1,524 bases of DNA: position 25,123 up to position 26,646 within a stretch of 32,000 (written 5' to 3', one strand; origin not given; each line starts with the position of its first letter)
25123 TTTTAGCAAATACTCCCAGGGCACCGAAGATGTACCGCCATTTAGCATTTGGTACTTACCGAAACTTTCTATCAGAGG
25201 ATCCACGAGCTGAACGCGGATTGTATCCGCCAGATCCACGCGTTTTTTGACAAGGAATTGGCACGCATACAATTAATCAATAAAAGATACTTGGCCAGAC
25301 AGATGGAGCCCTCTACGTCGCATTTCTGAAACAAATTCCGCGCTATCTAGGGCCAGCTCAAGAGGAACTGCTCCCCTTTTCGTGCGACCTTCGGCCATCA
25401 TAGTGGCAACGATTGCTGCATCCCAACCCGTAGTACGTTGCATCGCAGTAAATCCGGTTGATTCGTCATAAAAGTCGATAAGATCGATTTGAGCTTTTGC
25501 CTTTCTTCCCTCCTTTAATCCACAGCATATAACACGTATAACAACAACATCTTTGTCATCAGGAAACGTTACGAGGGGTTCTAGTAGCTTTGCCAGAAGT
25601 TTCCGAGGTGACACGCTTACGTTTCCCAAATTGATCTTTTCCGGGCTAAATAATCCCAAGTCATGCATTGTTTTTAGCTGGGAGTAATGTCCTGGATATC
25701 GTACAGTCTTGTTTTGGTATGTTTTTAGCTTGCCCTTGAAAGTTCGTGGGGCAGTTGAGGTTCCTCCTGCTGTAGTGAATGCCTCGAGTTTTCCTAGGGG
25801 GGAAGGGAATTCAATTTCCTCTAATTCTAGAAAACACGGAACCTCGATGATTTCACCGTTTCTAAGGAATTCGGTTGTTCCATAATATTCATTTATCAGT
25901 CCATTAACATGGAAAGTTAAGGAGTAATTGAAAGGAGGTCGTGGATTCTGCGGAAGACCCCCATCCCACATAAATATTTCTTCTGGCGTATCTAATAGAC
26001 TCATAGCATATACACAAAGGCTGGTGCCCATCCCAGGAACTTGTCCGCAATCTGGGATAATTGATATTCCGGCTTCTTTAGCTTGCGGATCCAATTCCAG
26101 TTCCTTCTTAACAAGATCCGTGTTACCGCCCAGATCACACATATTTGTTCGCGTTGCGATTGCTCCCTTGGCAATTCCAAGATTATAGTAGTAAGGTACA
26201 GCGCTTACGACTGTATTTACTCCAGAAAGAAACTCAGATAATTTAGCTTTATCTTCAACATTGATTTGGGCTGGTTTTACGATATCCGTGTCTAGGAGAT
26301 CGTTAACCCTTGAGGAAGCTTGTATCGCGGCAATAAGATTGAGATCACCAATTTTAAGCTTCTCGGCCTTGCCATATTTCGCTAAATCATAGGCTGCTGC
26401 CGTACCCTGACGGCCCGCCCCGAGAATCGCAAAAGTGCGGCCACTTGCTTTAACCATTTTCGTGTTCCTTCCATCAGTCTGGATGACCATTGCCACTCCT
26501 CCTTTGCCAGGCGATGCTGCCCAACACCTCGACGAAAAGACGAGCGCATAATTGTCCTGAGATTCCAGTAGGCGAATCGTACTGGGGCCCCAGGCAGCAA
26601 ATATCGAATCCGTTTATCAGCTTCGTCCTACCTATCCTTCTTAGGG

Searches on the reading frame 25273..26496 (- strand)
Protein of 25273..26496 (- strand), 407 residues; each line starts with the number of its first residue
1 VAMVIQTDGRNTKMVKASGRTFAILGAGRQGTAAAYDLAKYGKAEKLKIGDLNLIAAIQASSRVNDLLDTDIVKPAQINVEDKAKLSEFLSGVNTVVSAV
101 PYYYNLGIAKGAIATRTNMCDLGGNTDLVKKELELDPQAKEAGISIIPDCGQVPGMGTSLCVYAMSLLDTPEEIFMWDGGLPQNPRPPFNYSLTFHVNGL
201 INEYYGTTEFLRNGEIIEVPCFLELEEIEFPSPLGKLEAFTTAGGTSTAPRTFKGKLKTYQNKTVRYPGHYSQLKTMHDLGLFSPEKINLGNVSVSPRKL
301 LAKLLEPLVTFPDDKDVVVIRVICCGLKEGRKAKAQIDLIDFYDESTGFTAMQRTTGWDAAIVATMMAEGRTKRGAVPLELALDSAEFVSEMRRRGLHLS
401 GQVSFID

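Call 5: search_protein_families(library=pfam, proteins=[window:25273-26496:-], max_evalue=0.01)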
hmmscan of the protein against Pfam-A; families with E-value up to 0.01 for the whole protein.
window:25273-26496:- (407 aa): 3 families
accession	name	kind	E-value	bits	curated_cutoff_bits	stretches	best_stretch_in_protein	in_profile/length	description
PF16653.10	Sacchrp_dh_C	-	1e-35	124.6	31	1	154-396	4-264/265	Saccharopine dehydrogenase C-terminal domain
PF03435.24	Sacchrp_dh_NADP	-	1.4e-11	45.3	25.1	1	23-147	2-129/129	Saccharopine dehydrogenase NADP binding domain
PF01210.29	NAD_Gly3P_dh_N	-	0.0071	16.8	23.1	0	23-102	3-79/158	NAD-dependent glycerol-3-phosphate dehydrogenase N-terminus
